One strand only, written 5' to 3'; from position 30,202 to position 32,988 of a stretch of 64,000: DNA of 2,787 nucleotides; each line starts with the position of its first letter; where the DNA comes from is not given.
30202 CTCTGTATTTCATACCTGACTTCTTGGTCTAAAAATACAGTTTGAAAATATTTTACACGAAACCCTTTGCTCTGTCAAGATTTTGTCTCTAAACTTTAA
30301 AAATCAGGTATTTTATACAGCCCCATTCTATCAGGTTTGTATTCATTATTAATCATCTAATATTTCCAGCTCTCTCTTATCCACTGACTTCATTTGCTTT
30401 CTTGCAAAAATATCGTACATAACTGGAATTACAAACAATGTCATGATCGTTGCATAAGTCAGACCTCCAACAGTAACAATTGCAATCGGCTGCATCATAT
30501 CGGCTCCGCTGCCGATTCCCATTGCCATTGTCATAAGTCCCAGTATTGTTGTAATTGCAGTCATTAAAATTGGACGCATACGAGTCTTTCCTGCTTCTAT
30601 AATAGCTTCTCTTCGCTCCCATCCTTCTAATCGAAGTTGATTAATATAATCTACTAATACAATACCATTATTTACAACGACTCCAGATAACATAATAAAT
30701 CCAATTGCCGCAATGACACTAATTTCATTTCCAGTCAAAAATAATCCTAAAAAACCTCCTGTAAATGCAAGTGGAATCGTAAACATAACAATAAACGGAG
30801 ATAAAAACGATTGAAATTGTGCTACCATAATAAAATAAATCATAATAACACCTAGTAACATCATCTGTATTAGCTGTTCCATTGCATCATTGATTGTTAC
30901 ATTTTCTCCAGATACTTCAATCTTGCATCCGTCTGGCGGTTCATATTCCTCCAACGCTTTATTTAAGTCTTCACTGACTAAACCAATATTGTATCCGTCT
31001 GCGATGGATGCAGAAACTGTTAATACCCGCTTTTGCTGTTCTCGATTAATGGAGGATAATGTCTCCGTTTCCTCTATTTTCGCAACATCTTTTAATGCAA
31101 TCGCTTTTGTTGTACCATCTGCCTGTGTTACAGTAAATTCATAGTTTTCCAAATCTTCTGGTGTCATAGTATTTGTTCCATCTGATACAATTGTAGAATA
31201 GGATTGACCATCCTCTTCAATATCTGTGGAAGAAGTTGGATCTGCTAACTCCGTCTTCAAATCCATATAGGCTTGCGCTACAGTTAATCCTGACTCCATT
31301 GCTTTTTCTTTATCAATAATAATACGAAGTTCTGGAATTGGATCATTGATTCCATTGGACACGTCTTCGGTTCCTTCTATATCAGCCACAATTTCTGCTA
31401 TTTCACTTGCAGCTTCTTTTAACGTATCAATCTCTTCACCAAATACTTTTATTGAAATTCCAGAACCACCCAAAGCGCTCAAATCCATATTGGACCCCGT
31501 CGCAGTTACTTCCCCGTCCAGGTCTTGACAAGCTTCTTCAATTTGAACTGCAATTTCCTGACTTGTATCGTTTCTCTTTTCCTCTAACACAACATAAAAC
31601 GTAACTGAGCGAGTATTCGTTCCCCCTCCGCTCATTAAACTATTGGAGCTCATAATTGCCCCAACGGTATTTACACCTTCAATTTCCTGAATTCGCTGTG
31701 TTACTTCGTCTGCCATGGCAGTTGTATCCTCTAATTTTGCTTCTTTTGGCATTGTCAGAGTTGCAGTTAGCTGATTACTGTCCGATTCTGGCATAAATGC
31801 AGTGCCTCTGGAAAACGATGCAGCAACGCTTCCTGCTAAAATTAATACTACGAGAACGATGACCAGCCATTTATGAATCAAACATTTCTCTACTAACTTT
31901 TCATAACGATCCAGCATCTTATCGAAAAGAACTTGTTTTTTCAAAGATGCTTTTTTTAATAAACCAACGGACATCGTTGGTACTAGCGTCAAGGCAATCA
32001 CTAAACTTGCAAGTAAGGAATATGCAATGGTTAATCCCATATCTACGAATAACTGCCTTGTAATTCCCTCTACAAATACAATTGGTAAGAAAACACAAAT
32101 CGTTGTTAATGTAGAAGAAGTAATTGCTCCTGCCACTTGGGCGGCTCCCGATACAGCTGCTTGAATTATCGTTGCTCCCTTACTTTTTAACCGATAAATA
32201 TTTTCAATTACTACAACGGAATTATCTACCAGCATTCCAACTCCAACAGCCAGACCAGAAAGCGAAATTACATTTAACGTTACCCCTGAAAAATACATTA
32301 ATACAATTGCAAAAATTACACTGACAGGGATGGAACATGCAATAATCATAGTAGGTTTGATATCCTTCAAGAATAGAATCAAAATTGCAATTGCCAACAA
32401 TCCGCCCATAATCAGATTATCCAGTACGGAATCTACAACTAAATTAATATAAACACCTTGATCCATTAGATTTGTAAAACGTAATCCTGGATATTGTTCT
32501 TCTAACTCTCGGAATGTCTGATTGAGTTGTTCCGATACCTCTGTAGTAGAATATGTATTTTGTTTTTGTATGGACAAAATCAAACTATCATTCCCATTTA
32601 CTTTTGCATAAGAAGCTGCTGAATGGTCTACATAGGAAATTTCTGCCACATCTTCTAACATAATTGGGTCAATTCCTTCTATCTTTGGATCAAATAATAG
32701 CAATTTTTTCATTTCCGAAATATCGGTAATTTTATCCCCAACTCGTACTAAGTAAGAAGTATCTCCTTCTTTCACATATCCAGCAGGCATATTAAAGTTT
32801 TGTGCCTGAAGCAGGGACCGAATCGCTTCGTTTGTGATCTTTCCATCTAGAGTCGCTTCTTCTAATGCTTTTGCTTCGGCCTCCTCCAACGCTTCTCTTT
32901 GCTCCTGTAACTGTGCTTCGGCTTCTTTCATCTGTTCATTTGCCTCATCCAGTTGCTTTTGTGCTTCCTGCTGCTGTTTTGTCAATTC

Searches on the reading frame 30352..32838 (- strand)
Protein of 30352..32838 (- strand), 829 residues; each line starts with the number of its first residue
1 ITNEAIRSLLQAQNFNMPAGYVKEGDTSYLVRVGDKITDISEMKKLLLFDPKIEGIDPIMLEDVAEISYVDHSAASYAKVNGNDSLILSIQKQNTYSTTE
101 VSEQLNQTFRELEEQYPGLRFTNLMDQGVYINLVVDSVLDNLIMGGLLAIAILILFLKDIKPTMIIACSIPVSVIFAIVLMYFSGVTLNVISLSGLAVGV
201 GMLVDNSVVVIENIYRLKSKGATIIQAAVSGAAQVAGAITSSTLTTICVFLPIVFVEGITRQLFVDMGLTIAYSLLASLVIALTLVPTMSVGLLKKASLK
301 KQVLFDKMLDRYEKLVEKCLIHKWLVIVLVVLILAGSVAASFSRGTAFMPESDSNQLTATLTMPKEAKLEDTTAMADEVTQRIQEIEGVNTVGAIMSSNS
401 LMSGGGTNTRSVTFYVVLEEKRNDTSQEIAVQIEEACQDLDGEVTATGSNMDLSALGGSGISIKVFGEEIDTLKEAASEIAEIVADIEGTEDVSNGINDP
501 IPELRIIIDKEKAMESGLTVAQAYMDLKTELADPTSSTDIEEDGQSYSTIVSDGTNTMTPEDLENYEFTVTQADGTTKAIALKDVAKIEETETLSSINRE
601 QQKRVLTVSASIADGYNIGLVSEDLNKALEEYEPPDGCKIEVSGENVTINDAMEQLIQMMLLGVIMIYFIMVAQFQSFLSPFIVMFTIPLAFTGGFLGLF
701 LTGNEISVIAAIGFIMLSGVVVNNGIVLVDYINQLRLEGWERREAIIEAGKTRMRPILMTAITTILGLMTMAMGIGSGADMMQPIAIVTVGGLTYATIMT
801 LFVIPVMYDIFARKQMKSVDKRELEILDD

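Call 45: search_protein_representatives(protein=window:30352-32838:-)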
Query: 829 residues. Proteins with E-value up to 0.001 (for the whole library): 68298; up to 1e-10: 37477; up to 1e-30: 12490. The best 150 are listed.
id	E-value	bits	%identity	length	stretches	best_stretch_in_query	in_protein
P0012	0.0e+00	1099.2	60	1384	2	1-827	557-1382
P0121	5.8e-285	963.8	56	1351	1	1-828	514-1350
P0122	1.8e-282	955.6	55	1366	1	1-819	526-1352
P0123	1.7e-268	909.4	54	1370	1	2-829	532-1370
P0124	1.2e-267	906.6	53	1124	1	4-826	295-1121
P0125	5.0e-267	904.6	53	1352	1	2-829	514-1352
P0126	2.0e-265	899.3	54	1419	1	2-823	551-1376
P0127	4.4e-264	894.8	53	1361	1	4-828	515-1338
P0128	6.5e-264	894.3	53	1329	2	4-826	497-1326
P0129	2.2e-262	889.2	50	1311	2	2-821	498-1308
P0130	2.2e-261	885.9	52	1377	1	1-820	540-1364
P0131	6.8e-261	884.3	52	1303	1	3-817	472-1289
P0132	1.7e-260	882.9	52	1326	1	2-815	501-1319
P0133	2.8e-255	865.7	52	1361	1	3-829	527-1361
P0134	1.2e-253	860.4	53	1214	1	1-815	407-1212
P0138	4.3e-250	848.6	51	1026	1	1-821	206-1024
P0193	2.8e-225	766.5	47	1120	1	1-816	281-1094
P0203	3.2e-217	739.9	48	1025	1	5-821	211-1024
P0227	5.2e-193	659.9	44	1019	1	1-813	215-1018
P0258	2.1e-157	542.2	39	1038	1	6-812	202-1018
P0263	8.0e-152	523.7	39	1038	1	2-812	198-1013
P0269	6.5e-149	514.1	37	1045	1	2-813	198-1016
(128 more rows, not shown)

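Call 51: find_encoding_contigs(protein=P0138, flank=8000, max_places=2)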
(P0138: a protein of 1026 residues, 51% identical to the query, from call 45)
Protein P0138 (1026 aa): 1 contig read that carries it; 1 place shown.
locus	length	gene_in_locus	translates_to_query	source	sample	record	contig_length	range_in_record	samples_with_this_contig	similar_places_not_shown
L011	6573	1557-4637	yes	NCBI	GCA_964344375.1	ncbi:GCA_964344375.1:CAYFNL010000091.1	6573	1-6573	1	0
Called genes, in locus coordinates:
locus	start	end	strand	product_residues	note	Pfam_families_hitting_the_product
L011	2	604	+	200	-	?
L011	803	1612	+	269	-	-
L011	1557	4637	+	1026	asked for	PF00873:ACR_tran, PF03176:MMPL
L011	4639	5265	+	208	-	PF00440:TetR_N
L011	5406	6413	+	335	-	PF00481:PP2C (weak), PF13672:PP2C_2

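Call 52: find_encoding_contigs(protein=P0203, flank=8000, max_places=2)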
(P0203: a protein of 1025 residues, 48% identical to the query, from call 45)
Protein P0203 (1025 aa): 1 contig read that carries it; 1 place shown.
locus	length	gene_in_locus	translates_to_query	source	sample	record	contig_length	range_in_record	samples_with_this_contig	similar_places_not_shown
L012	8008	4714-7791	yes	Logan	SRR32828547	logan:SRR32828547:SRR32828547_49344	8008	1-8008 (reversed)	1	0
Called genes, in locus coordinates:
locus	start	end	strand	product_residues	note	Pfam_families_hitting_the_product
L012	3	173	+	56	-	?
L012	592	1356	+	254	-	-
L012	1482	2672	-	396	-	PF01996:F420_ligase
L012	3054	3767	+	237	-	PF01479:S4, PF00849:PseudoU_synth_2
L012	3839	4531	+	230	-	PF17746:SfsA_N, PF03749:SfsA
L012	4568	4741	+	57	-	-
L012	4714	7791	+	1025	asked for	PF00873:ACR_tran, PF03176:MMPL (weak)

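Call 71: find_encoding_contigs(protein=P0258, flank=6000, max_places=1)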
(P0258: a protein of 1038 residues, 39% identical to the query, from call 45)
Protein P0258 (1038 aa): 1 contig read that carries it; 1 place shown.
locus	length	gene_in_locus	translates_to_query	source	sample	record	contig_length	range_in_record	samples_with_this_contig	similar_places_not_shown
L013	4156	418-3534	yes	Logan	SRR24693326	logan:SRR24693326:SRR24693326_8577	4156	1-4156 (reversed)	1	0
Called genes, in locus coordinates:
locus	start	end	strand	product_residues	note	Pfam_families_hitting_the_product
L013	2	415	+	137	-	?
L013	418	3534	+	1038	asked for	PF00873:ACR_tran, PF03176:MMPL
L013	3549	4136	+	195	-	PF00440:TetR_N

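Call 72: find_encoding_contigs(protein=P0263, flank=6000, max_places=1)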
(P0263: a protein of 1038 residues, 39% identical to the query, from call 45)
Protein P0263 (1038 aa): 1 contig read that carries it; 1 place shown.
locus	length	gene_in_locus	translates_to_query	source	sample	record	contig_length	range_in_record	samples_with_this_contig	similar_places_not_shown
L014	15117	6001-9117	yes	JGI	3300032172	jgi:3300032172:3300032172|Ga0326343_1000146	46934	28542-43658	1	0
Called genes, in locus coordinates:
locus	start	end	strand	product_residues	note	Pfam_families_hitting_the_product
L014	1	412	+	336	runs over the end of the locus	PF07833:Cu_amine_oxidN1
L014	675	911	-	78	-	-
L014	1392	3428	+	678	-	PF00395:SLH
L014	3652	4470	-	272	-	PF01557:FAA_hydrolase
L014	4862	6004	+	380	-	PF25917:BSH_RND, PF25919:BSH_CusB (weak), PF25973:BSH_CzcB, PF25984:BSH_YknX (weak), PF25876:HH_MFP_RND (weak), PF25954:Beta-barrel_RND_2, PF25967:RND-MFP_C (weak), PF25989:YknX_C, +1 more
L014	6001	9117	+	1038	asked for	PF00873:ACR_tran, PF03176:MMPL (weak)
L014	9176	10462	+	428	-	PF02321:OEP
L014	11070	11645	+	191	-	PF00440:TetR_N, PF16859:TetR_C_11 (faint), PF17932:TetR_C_24, PF21351:TetR_C_41 (weak)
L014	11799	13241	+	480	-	PF00595:PDZ, PF13180:PDZ_2, PF17820:PDZ_6, PF09374:PG_binding_3 (faint), PF03572:Peptidase_S41, PF01471:PG_binding_1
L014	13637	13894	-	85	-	PF11588:DUF3243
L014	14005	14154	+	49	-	-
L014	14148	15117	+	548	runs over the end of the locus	PF00395:SLH, PF11604:CusF_Ec (faint)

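Call 73: find_encoding_contigs(protein=P0269, flank=6000, max_places=1)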
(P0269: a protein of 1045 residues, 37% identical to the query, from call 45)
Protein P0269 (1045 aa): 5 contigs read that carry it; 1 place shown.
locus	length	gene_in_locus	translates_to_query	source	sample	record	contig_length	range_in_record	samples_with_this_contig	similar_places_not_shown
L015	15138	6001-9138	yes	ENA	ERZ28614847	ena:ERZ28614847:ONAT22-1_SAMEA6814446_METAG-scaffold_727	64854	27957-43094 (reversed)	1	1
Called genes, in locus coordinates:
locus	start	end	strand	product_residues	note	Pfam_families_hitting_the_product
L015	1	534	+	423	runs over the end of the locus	PF08447:PAS_3, PF13426:PAS_9 (faint), PF14598:PAS_11 (faint), PF08447:PAS_3, PF00015:MCPsignal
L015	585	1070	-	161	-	PF02664:LuxS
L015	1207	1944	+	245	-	PF01416:PseudoU_synth_1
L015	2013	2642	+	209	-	PF09560:Spore_YunB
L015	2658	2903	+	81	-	-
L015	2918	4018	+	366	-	PF00465:Fe-ADH, PF13685:Fe-ADH_2, PF25137:ADH_Fe_C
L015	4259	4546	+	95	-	PF22381:Staph_reg_Sar_Rot (weak), PF12802:MarR_2 (weak), PF01047:MarR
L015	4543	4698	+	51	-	-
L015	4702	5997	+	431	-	PF25917:BSH_RND (weak), PF25973:BSH_CzcB (weak), PF25954:Beta-barrel_RND_2, PF25967:RND-MFP_C (weak), PF25989:YknX_C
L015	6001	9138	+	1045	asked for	PF00873:ACR_tran, PF03176:MMPL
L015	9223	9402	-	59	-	-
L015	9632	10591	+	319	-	PF00724:Oxidored_FMN (faint), PF01207:Dus, PF03060:NMO (weak)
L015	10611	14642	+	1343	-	PF13306:LRR_5, PF13855:LRR_8 (faint), PF23952:LRR_EndoS (faint), PF13306:LRR_5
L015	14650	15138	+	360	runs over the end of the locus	PF00248:Aldo_ket_red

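Call 77: search_protein_families(library=pfam, proteins=[L012:592-1356:+, L012:4568-4741:+], max_evalue=0.001)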
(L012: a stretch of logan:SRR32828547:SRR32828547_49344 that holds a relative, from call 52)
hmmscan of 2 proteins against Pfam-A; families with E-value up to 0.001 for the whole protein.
L012:592-1356:+ (254 aa): 0 families

L012:4568-4741:+ (57 aa): 0 families

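Call 80: find_encoding_contigs(protein=P0227, flank=6000, max_places=1)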
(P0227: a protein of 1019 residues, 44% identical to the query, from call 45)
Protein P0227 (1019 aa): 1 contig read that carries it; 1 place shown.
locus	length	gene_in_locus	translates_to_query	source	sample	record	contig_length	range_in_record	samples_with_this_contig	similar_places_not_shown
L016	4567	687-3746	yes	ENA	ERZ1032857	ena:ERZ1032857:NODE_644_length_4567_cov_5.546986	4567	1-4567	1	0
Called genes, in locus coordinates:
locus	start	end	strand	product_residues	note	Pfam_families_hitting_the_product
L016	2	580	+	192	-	?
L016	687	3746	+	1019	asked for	PF00873:ACR_tran, PF03176:MMPL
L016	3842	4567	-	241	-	?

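Call 81: find_encoding_contigs(protein=P0193, flank=6000, max_places=1)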
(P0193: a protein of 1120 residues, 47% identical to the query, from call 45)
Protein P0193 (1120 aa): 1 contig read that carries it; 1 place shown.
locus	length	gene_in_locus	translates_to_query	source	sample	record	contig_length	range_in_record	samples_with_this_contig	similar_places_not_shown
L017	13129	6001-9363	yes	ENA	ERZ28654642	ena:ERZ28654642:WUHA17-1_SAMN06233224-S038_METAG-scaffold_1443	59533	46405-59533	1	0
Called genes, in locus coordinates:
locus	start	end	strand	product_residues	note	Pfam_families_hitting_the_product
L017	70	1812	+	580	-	PF01979:Amidohydro_1, PF07969:Amidohydro_3 (faint), PF13382:Adenine_deam_C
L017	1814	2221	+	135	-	PF12953:DUF3842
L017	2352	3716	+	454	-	PF00209:SNF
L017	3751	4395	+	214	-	PF00440:TetR_N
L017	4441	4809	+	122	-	PF06541:ABC_trans_CmpB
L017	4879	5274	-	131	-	-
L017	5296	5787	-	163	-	-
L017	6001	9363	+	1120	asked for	PF00873:ACR_tran, PF03176:MMPL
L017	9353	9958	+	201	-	PF00440:TetR_N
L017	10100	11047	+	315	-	-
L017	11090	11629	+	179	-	PF00293:NUDIX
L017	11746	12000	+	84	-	-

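Call 82: find_encoding_contigs(protein=P0124, flank=6000, max_places=1)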
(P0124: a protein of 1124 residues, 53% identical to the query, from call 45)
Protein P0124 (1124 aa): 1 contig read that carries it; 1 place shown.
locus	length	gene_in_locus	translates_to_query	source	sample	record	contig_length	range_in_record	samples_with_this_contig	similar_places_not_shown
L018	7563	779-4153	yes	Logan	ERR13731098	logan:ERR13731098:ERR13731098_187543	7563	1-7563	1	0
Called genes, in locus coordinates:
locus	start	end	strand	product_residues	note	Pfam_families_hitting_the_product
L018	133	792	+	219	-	PF00440:TetR_N (weak)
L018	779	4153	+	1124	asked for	PF00873:ACR_tran, PF03176:MMPL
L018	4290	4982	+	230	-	PF00596:Aldolase_II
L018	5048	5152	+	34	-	-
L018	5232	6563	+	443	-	PF03448:MgtE_N, PF00571:CBS, PF01769:MgtE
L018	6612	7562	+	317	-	?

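Call 93: search_protein_families(library=pfam, proteins=[L014:4862-6004:+, L015:4702-5997:+], max_evalue=0.1)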
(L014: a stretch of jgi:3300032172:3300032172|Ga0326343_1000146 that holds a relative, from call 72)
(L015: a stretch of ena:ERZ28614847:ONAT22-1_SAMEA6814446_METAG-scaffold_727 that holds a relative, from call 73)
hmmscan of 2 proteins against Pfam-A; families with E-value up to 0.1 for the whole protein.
L014:4862-6004:+ (380 aa): 7 families
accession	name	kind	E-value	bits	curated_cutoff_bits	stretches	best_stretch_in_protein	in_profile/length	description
PF16576.10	HlyD_D23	-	3.8e-27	95.4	30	1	63-293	18-214/214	Barrel-sandwich domain of CusB or HlyD membrane-fusion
PF13437.12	HlyD_3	-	3.5e-18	66.7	22.2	1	189-289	1-105/106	HlyD family secretion protein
PF13533.13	Biotin_lipoyl_2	-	1.3e-06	28.5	29.8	1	65-96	1-32/32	Biotin-lipoyl like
PF00364.28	Biotin_lipoyl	-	0.0003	21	22.1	1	68-97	5-38/73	Biotin-requiring enzyme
PF13375.12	RnfC_N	-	0.019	15.4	25.6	0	67-97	33-63/101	RnfC Barrel sandwich hybrid domain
PF09851.14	SHOCT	-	0.037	14.2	27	1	134-153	5-24/28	Short C-terminal domain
PF00358.26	PTS_EIIA_1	-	0.061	13.5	27.2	0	72-105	80-113/127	phosphoenolpyruvate-dependent sugar phosphotransferase system, EIIA 1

L015:4702-5997:+ (431 aa): 7 families
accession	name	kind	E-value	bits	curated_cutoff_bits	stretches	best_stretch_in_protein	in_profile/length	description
PF16576.10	HlyD_D23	-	4.8e-27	95.1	30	2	185-343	58-213/214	Barrel-sandwich domain of CusB or HlyD membrane-fusion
PF13437.12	HlyD_3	-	7.7e-14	52.8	22.2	1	241-341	1-106/106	HlyD family secretion protein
PF13533.13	Biotin_lipoyl_2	-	1.1e-07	31.9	29.8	1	74-97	9-32/32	Biotin-lipoyl like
PF02321.23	OEP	-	1.8e-05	25.1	22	1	109-200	85-178/187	Outer membrane efflux protein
PF05896.17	NQRA_N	-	0.0009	19.8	25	0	34-100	3-63/94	NqrA N-terminal barrel-sandwich hybrid domain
PF13375.12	RnfC_N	-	0.0038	17.7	25.6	0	222-264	50-91/101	RnfC Barrel sandwich hybrid domain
PF00364.28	Biotin_lipoyl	-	0.017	15.4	22.1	0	73-98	14-38/73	Biotin-requiring enzyme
